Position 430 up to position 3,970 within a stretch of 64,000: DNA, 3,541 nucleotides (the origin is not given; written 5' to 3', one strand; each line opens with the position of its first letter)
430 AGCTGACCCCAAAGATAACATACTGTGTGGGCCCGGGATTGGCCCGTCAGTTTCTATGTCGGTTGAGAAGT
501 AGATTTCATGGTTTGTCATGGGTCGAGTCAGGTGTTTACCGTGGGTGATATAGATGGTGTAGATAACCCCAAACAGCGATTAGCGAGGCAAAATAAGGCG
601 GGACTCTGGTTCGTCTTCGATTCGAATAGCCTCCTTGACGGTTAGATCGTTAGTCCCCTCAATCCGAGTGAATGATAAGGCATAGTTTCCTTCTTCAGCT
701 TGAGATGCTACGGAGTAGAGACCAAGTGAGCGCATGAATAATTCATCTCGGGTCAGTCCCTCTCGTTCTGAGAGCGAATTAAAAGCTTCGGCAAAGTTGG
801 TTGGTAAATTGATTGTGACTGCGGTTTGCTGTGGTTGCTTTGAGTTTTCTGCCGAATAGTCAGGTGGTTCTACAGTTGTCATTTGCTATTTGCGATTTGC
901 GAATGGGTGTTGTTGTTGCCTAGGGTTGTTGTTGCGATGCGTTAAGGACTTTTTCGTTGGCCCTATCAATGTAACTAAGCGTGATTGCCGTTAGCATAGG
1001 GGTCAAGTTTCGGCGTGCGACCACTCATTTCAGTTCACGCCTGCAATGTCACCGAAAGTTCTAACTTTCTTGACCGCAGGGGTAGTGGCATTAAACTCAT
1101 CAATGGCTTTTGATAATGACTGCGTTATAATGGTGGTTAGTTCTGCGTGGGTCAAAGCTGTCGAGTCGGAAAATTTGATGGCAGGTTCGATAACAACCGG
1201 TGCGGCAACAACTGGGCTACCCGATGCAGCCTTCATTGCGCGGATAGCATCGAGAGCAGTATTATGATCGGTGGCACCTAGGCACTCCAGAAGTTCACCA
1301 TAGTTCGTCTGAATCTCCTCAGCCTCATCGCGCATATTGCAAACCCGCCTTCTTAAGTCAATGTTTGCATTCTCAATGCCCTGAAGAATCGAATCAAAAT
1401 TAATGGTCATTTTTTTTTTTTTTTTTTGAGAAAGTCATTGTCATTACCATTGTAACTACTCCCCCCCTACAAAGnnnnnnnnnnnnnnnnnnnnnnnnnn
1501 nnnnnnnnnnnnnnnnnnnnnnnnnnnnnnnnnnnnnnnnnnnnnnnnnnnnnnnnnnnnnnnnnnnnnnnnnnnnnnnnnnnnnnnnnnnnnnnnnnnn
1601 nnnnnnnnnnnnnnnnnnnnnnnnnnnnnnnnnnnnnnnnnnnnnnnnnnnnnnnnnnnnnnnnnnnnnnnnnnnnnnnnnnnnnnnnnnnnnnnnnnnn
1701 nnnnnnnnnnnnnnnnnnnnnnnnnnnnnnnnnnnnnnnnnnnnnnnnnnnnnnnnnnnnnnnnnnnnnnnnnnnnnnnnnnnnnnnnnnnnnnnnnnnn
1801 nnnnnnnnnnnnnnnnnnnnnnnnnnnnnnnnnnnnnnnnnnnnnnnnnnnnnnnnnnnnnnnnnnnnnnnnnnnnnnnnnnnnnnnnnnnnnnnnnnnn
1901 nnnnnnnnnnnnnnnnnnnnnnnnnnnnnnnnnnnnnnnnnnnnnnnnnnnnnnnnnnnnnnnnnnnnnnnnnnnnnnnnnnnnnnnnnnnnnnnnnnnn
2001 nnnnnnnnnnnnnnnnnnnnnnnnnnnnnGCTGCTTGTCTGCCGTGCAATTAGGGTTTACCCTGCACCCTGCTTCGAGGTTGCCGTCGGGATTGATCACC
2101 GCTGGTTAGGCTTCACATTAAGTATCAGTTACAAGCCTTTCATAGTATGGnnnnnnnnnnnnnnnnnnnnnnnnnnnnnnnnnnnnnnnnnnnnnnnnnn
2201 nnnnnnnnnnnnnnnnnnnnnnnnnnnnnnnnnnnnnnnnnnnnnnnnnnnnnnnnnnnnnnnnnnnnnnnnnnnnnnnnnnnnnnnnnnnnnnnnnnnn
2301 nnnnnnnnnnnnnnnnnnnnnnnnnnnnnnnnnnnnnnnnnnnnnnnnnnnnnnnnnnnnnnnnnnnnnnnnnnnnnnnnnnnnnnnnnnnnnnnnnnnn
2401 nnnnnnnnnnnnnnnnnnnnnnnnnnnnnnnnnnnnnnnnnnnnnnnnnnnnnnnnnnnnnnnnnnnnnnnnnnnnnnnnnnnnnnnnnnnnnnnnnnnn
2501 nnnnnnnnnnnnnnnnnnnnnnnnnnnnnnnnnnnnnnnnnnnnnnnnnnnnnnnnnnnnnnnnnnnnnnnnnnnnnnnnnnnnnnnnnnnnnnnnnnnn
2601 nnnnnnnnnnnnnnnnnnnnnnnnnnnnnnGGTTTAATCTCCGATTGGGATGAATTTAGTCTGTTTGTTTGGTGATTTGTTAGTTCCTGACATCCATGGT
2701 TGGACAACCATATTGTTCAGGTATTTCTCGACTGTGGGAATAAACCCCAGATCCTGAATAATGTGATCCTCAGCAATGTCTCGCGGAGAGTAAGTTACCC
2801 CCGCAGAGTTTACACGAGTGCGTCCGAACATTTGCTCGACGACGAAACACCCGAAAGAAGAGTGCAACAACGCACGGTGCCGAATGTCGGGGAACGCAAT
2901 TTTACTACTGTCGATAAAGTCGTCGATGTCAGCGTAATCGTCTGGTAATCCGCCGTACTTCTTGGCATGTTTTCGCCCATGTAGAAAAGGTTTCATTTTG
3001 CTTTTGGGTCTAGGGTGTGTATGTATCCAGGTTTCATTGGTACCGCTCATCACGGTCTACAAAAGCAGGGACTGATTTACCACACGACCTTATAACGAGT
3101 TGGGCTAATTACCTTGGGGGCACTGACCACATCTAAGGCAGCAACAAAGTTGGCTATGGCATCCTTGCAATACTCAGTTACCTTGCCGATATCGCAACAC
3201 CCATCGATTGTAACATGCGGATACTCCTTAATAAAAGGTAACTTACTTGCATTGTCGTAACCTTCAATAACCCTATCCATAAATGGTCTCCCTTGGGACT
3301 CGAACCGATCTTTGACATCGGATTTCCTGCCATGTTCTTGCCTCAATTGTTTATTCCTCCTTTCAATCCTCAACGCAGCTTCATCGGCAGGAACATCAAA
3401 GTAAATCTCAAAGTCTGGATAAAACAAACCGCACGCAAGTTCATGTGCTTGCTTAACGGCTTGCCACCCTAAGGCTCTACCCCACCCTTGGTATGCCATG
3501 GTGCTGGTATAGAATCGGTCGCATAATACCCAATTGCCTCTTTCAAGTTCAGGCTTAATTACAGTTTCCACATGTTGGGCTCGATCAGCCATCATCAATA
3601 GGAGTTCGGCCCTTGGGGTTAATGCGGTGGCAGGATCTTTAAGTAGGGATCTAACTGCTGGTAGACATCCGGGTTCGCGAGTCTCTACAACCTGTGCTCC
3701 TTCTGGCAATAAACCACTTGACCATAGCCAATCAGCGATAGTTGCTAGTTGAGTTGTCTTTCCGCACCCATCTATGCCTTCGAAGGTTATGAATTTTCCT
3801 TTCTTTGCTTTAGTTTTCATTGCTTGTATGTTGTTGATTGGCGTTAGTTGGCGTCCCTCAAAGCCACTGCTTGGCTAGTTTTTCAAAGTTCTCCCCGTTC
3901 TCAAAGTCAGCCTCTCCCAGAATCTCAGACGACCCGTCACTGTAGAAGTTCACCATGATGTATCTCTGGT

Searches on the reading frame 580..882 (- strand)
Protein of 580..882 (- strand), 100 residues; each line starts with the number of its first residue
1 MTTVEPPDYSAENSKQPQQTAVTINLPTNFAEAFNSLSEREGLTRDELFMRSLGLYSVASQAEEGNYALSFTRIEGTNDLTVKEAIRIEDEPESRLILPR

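Call 54: search_protein_families(library=pfam, alignment_id=A3, max_evalue=0.01)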
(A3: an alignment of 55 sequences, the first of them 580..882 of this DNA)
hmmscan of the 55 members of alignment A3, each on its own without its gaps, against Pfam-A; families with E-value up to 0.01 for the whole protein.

A. member 1, window:580-882:- (100 aa): 0 families

B. families by the number of members that match (of 55 scanned): 8 families
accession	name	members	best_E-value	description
PF21866.1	DUF6915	1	5.8e-37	Domain of unknown function (DUF6915)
PF20274.4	cREC_REC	1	1.2e-26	Cyclic-phosphate processing Receiver domain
PF11171.13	DUF2958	1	3.4e-15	Protein of unknown function (DUF2958)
PF24835.1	DUF7717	1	1.4e-09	Family of unknown function (DUF7717)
PF00226.36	DnaJ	1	0.00023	DnaJ domain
PF13529.12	Peptidase_C39_2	1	0.002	Peptidase_C39 like family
PF18974.5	DUF5710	1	0.0052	Domain of unknown function (DUF5710)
PF16473.11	Rv2179c-like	1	0.0056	3'-5' exoribonuclease Rv2179c-like domain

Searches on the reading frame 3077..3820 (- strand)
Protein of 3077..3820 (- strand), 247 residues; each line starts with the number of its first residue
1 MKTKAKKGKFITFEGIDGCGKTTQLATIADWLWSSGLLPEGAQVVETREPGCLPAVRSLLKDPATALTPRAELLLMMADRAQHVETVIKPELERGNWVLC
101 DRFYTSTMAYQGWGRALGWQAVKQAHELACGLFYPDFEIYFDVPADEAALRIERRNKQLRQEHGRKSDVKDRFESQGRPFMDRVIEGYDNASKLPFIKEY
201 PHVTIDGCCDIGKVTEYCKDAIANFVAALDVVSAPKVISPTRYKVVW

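Call 11: search_protein_families(library=pfam, proteins=[window:3077-3820:-])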
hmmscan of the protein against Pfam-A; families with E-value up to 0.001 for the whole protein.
window:3077-3820:- (247 aa): 1 family
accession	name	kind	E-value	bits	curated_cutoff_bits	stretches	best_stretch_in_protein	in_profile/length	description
PF02223.23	Thymidylate_kin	-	2.9e-33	115.6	27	1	13-171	1-153/185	Thymidylate kinase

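Call 12: search_protein_families(library=phrogs, proteins=[window:3077-3820:-])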
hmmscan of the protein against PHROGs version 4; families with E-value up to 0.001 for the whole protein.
window:3077-3820:- (247 aa): 2 families
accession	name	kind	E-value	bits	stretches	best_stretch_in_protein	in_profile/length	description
phrog_761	-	other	2.8e-31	110.5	1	3-225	14-214/362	thymidylate kinase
phrog_16057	-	other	5.8e-18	66.2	1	6-225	3-209/363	thymidylate kinase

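Call 64: find_related_loci(query=window:3077-3820:-, collection=viral_contigs, flank=10000)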
Query window:3077-3820:- (247 aa) in viral_contigs; peptide patterns used: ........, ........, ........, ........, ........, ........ (x = any residue, [..] = any of these).
21 stretches matched a pattern; 4 encode a relative of the query (tblastn E <= 1e-3); 4 distinct loci.
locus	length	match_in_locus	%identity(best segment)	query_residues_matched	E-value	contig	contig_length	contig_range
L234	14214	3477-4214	95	1-246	2e-163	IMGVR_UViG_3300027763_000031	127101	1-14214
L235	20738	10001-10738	94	1-246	1e-161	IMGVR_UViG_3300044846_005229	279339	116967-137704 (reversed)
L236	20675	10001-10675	84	1-225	2e-130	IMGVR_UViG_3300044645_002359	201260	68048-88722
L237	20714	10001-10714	85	10-247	1e-142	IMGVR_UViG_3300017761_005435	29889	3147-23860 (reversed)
